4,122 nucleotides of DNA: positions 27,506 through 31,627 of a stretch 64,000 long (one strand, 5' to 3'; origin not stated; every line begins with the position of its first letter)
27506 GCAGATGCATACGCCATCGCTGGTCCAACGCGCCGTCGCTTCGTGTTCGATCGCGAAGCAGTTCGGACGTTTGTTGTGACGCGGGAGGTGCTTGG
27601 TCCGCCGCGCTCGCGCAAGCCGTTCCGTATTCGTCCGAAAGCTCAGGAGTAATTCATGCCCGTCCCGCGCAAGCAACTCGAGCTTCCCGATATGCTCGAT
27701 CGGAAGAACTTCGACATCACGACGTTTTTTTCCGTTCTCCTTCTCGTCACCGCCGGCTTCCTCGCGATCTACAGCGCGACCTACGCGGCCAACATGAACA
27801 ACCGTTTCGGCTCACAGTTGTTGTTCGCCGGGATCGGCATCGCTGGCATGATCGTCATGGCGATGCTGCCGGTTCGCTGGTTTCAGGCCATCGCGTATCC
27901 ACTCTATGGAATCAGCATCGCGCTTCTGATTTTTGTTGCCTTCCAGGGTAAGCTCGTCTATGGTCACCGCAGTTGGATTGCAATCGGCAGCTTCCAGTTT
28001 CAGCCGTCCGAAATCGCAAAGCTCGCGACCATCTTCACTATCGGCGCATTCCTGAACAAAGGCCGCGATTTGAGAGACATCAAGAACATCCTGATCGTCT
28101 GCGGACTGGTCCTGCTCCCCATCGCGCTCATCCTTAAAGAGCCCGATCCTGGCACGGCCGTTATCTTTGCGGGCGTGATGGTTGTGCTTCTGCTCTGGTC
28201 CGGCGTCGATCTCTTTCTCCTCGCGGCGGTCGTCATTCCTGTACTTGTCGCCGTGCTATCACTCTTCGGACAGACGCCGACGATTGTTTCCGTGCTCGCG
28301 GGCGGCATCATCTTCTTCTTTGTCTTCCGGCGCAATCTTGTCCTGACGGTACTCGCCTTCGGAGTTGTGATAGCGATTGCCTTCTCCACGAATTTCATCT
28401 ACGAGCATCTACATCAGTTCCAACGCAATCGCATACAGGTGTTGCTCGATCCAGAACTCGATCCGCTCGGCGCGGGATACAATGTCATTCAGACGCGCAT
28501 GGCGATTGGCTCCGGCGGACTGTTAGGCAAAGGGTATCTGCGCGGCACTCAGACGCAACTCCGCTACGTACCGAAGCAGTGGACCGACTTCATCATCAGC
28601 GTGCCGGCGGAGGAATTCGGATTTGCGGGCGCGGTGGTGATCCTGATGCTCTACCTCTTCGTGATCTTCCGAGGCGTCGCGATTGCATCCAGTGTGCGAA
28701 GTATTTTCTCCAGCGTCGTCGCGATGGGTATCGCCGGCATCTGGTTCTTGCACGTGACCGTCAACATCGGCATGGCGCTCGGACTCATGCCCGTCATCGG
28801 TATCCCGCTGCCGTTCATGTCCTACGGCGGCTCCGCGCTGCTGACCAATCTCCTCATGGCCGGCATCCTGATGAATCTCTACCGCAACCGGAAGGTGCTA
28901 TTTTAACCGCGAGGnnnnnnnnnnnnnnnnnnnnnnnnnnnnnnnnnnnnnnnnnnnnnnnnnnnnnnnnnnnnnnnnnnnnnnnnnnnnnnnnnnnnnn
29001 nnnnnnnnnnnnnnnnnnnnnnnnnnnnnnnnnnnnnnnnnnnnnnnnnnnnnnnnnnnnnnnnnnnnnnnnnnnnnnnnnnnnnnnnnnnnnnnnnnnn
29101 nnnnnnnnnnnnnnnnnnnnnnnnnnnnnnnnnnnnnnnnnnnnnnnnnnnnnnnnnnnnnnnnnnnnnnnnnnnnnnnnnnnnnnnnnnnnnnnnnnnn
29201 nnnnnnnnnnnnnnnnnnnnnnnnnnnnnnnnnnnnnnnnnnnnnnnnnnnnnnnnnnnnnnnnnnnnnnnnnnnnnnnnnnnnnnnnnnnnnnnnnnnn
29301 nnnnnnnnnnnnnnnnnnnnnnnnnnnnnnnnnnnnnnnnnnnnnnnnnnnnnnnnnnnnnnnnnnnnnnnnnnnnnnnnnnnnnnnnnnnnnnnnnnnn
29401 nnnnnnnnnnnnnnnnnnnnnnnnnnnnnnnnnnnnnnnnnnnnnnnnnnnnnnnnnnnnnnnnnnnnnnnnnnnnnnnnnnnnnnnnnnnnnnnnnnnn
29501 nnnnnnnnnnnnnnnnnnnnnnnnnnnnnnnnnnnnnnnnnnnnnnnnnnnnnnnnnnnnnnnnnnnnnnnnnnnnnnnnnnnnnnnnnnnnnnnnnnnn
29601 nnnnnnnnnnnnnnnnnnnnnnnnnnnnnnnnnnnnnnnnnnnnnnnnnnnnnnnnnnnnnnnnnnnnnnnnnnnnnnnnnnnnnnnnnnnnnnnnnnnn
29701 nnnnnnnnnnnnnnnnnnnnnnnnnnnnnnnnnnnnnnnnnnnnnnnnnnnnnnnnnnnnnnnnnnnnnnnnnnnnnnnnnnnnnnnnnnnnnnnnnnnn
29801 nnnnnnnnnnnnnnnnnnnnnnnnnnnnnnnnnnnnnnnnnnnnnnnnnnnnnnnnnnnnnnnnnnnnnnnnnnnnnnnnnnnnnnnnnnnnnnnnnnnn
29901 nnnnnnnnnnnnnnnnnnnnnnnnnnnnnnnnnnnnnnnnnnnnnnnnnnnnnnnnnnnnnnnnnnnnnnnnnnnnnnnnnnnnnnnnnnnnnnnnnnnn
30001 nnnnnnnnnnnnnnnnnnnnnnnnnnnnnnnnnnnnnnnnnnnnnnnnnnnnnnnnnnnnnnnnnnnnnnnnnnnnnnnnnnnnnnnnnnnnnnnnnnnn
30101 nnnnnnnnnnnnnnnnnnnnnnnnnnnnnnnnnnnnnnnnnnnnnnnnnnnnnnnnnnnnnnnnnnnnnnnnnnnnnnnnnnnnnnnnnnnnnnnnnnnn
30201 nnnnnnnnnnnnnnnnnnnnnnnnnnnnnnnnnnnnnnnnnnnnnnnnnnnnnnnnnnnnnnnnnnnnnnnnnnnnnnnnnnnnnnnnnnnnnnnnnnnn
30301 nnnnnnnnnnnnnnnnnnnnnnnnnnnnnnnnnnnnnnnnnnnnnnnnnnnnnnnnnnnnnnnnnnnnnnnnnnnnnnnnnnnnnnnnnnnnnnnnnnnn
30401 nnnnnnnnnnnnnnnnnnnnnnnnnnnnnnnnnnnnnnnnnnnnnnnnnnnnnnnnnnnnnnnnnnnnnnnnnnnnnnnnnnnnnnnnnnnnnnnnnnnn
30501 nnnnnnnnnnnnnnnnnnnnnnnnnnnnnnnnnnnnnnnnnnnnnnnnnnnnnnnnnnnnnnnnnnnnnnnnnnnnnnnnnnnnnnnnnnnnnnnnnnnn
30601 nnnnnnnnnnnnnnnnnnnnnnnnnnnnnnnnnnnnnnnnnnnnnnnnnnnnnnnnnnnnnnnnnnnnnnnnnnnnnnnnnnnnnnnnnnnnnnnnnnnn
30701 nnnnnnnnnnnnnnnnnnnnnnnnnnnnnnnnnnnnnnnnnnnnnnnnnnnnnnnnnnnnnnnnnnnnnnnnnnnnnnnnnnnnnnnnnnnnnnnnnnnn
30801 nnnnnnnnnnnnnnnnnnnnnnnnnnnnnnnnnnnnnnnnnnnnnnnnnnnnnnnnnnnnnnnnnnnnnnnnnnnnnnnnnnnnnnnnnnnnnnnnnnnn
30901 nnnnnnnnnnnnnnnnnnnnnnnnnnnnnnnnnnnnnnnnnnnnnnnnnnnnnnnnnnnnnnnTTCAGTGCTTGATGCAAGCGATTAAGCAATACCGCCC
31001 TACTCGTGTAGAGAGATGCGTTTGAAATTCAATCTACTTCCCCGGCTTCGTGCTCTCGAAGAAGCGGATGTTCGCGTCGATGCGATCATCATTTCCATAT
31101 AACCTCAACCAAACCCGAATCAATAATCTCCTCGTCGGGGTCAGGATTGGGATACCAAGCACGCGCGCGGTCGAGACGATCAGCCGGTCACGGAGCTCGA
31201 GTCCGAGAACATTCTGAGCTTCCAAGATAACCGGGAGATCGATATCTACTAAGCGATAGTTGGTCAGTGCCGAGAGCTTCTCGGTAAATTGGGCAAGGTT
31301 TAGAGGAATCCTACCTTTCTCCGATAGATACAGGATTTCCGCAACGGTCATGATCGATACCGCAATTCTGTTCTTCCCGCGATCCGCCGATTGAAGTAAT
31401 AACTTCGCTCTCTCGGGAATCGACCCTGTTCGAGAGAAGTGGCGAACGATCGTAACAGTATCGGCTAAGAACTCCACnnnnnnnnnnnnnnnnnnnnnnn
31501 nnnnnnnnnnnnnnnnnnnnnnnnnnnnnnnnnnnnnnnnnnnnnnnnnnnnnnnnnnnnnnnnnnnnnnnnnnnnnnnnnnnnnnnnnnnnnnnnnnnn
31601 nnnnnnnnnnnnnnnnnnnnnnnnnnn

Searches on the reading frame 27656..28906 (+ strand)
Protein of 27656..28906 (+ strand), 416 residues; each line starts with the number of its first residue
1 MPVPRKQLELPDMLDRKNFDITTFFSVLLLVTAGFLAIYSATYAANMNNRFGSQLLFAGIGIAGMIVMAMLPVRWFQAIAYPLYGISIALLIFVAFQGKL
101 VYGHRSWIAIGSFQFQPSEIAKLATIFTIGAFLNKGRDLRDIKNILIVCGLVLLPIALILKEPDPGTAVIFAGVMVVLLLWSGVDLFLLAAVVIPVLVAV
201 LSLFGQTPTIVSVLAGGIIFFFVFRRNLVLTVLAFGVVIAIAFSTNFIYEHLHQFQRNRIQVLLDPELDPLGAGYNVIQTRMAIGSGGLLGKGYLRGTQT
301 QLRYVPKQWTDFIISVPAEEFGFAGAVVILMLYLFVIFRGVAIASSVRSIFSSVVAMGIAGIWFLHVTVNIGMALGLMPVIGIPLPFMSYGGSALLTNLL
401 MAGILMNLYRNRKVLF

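Call 30: search_protein_families(library=pfam, proteins=[window:27656-28906:+], max_evalue=0.01)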
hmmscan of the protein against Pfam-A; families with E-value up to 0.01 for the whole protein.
window:27656-28906:+ (416 aa): 1 family
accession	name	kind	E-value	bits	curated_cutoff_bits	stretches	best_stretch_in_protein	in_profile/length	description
PF01098.24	FTSW_RODA_SPOVE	-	3.6e-86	289.8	26.4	2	209-413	154-355/356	Cell cycle protein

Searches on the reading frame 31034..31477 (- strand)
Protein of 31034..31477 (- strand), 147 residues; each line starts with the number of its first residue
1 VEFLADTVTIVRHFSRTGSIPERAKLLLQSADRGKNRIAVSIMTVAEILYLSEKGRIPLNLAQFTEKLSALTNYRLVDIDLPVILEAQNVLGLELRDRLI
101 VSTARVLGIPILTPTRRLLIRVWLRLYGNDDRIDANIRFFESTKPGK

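Call 30: search_protein_families(library=pfam, proteins=[window:31034-31477:-], max_evalue=0.01)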
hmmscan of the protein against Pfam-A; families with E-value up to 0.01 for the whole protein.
window:31034-31477:- (147 aa): 1 family
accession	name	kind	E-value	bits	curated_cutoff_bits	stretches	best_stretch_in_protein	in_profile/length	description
PF01850.27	PIN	-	3e-08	34.8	23.6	1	5-113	3-109/120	PIN domain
